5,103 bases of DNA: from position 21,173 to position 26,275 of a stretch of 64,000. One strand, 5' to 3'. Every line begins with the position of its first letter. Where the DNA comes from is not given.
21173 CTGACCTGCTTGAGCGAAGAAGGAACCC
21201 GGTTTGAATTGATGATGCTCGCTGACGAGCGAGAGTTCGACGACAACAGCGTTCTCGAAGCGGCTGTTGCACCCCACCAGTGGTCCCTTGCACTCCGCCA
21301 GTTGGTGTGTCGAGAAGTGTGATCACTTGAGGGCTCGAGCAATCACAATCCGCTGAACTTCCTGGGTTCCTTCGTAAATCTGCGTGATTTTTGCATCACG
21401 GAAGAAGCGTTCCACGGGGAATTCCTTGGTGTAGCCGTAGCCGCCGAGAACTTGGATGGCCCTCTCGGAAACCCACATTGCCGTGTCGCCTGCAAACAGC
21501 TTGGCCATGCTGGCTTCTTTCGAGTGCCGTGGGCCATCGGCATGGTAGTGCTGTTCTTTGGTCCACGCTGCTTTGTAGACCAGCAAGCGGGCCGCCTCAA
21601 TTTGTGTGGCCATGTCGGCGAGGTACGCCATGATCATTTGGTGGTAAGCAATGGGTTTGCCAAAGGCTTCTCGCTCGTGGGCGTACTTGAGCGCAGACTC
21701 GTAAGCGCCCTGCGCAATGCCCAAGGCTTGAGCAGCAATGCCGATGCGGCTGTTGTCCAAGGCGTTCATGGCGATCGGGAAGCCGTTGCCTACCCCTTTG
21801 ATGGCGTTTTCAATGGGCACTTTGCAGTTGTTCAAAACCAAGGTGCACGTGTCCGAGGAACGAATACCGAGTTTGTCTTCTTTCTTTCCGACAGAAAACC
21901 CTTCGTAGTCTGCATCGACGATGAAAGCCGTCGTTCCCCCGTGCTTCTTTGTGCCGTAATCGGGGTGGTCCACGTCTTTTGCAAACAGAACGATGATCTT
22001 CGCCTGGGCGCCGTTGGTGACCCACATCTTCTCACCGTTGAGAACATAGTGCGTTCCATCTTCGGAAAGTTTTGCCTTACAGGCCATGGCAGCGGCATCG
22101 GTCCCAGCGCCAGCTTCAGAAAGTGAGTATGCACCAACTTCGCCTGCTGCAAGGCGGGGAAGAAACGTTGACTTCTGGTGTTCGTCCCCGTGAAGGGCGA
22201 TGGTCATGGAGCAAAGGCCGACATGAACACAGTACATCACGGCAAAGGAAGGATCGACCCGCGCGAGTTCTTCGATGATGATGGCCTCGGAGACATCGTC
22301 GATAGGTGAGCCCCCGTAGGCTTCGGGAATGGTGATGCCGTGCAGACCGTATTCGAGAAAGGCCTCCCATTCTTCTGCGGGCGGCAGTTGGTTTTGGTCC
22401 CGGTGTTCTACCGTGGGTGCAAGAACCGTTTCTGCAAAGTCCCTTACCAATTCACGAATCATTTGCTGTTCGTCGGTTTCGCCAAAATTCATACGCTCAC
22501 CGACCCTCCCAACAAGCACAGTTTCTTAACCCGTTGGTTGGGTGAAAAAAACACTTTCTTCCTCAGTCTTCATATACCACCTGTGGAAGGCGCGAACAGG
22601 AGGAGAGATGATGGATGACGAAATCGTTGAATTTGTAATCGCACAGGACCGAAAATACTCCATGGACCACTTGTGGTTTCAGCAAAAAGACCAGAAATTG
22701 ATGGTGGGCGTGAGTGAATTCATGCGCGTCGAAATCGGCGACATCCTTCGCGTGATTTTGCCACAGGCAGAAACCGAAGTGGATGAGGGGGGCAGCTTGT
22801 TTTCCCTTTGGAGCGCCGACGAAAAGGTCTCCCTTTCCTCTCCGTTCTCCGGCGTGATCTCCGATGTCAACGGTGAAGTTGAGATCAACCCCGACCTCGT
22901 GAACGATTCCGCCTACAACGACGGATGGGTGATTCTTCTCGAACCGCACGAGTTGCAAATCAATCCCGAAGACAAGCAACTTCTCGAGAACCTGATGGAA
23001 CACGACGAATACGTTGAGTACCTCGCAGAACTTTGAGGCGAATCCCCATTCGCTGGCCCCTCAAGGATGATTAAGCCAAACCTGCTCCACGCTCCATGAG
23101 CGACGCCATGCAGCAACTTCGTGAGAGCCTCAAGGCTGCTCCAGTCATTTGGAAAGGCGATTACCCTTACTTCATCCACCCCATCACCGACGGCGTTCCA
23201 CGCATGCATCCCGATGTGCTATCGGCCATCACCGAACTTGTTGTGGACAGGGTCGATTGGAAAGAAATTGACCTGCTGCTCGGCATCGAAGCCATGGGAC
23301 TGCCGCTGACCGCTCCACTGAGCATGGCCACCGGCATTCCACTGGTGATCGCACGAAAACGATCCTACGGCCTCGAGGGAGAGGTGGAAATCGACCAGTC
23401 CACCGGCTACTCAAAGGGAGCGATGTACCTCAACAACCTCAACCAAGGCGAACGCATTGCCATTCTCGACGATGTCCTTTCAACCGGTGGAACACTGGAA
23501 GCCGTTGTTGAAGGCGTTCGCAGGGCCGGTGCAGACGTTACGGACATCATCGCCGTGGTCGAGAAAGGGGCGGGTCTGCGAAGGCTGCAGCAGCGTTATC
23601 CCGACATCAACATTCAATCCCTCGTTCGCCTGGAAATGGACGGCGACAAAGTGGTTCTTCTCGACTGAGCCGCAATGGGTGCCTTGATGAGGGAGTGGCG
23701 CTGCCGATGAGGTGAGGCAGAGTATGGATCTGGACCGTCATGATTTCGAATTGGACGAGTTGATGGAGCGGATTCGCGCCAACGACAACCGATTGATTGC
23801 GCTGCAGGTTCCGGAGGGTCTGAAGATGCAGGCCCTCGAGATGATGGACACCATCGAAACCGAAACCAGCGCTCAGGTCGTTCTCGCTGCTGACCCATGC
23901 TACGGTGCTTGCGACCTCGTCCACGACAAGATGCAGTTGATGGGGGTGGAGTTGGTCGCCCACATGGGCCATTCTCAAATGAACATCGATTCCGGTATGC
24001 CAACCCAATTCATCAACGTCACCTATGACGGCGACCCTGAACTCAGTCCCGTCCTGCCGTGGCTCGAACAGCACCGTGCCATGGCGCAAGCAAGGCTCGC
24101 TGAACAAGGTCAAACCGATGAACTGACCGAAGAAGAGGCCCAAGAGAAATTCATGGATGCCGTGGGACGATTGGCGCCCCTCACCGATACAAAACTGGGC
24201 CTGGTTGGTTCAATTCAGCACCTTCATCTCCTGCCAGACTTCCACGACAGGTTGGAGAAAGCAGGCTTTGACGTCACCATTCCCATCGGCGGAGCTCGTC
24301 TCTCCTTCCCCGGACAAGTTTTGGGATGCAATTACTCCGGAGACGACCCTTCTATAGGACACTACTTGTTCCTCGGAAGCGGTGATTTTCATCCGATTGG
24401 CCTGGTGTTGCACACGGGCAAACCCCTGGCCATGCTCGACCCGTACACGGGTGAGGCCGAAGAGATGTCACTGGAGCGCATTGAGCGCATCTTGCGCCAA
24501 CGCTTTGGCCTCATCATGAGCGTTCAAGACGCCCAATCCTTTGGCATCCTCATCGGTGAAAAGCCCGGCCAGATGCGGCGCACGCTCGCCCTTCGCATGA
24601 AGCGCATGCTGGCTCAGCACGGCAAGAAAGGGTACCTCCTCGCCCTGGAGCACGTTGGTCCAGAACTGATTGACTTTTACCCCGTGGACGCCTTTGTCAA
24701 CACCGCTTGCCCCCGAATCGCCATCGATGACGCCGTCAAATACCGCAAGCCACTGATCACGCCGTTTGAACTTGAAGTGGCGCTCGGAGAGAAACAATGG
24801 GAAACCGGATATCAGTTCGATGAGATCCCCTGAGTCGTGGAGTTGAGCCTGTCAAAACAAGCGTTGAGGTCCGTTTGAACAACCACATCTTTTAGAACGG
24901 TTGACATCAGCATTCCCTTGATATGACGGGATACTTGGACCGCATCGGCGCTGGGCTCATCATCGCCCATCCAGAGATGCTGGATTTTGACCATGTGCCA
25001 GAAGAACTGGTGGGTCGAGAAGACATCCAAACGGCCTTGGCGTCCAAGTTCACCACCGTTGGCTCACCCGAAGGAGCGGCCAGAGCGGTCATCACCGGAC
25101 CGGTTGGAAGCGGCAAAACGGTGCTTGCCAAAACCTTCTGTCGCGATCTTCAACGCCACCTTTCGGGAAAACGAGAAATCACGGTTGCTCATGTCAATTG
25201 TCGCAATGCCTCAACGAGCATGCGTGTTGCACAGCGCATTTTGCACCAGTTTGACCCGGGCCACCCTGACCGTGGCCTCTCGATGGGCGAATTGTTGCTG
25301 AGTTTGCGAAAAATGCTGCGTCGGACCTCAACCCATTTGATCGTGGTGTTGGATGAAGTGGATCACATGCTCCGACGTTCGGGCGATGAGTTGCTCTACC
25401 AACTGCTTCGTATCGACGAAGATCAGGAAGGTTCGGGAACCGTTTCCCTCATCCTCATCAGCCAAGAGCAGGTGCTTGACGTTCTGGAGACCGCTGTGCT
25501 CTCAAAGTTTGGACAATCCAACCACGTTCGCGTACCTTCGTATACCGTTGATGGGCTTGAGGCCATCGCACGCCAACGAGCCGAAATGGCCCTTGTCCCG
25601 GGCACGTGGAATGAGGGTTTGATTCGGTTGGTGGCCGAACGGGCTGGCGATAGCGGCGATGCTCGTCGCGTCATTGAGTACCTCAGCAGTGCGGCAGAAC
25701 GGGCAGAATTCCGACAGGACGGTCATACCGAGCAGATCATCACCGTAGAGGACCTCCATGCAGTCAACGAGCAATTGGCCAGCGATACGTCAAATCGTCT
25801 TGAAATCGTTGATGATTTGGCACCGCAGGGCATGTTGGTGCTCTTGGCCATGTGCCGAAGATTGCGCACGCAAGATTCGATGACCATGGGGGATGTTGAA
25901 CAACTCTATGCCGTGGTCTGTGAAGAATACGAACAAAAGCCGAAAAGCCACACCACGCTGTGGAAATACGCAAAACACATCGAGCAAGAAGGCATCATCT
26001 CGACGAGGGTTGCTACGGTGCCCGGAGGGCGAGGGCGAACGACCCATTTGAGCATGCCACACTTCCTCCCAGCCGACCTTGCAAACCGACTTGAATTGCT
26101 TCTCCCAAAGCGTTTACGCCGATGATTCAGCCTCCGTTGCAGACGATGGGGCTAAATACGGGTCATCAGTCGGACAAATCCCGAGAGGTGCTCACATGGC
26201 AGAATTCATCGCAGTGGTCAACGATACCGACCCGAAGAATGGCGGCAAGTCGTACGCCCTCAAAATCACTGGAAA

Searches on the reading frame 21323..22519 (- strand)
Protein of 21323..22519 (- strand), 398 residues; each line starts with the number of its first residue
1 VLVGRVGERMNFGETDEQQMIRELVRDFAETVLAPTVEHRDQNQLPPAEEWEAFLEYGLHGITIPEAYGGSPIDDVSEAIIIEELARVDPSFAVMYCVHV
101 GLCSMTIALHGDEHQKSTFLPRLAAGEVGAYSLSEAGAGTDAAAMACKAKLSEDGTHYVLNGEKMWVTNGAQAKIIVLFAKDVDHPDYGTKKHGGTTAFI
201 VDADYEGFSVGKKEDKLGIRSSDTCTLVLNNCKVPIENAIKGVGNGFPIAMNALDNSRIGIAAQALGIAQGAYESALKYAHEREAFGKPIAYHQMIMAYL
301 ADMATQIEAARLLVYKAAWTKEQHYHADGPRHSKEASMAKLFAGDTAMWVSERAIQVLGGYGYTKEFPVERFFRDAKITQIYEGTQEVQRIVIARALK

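Call 26: search_protein_families(library=pfam, proteins=[window:21323-22519:-], max_evalue=0.001)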
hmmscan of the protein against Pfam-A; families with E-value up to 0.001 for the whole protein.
window:21323-22519:- (398 aa): 5 families
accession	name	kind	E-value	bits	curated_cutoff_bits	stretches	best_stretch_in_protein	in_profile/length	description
PF00441.29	Acyl-CoA_dh_1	-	7.8e-53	179.1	22.4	1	244-397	1-149/150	Acyl-CoA dehydrogenase, C-terminal domain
PF02771.21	Acyl-CoA_dh_N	-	3.5e-34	118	22.9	1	15-127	1-113/113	Acyl-CoA dehydrogenase, N-terminal domain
PF08028.16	Acyl-CoA_dh_2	-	3.5e-28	99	22.7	1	259-386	1-133/134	Acyl-CoA dehydrogenase, C-terminal domain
PF02770.24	Acyl-CoA_dh_M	-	2.3e-23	82.6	33.3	1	130-232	1-97/97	Acyl-CoA dehydrogenase, middle domain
PF22924.1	ACOX_C_alpha1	-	0.00028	21.2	27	0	277-397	49-168/169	Acyl-CoA oxidase, C-alpha1 domain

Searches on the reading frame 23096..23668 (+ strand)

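Call 26: search_protein_families(library=pfam, proteins=[window:23096-23668:+], max_evalue=0.001)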
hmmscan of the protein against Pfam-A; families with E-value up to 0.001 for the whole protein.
window:23096-23668:+ (190 aa): 2 families
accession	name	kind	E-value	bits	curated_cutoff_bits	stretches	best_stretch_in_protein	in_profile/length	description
PF00156.33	Pribosyltran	-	1.1e-14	54.4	26.3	1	41-164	11-133/158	Phosphoribosyl transferase domain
PF14681.12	UPRTase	-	1.8e-06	28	27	1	110-174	109-178/206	Uracil phosphoribosyltransferase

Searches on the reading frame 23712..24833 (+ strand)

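Call 26: search_protein_families(library=pfam, proteins=[window:23712-24833:+], max_evalue=0.001)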
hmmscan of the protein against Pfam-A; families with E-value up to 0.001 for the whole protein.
window:23712-24833:+ (373 aa): 1 family
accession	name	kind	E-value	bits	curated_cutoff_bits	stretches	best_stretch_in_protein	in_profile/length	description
PF01866.22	Diphthamide_syn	-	2e-72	244.6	33.2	2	147-367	79-301/302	Putative diphthamide synthesis protein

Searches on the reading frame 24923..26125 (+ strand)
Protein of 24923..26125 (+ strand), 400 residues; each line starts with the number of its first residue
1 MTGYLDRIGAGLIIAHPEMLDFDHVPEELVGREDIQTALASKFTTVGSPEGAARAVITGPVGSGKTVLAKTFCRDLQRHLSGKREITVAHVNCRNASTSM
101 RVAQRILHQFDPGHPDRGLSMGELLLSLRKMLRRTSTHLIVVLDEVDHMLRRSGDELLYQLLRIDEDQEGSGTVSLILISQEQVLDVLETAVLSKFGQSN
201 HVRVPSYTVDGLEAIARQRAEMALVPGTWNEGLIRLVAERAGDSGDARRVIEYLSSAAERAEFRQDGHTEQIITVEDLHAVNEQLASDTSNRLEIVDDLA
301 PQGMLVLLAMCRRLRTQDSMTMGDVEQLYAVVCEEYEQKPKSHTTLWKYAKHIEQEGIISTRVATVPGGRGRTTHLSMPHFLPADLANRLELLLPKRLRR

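Call 26: search_protein_families(library=pfam, proteins=[window:24923-26125:+], max_evalue=0.001)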
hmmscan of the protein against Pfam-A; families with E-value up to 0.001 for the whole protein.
window:24923-26125:+ (400 aa): 12 families
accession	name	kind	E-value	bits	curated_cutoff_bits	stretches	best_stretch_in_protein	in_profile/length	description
PF13401.12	AAA_22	-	4.6e-18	66.2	27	1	55-188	8-130/130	AAA domain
PF13191.12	AAA_16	-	7.9e-12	46.4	32.6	1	28-167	1-161/167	AAA ATPase domain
PF22703.2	Cdc6_lid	-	1e-11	45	27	1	214-266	2-55/68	Cdc6 AAA+ ATPase-type lid domain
PF09079.17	Cdc6_C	-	2.2e-11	44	25.1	1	295-376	2-84/96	CDC6, C terminal winged helix domain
PF00004.35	AAA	-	1.2e-10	42.3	21.2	1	57-200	3-127/131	ATPase family associated with various cellular activities (AAA)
PF05621.17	TniB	-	1e-06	28.8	22.4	1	54-157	37-142/189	Bacterial TniB protein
PF05729.18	NACHT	-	2.7e-06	27.7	26.7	1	56-163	4-115/167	NACHT domain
PF24883.2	NPHP3_N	-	2.9e-06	28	24.8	1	55-109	25-74/164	Nephrocystin 3, N-terminal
PF22606.2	Cdc6-ORC-like_ATPase_lid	-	7.4e-06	26.2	27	1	207-262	1-57/60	Cdc6/ORC-like, ATPase lid domain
PF01637.24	ATPase_2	-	8.4e-05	22.9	33.2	1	55-176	23-150/225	ATPase domain predominantly from Archaea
PF00931.28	NB-ARC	-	0.00015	21.5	23.5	1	56-146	22-109/248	NB-ARC domain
PF25199.1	nSTAND_NTPase5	-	0.00099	19.4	34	0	25-102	14-87/145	Novel STAND NTPase 5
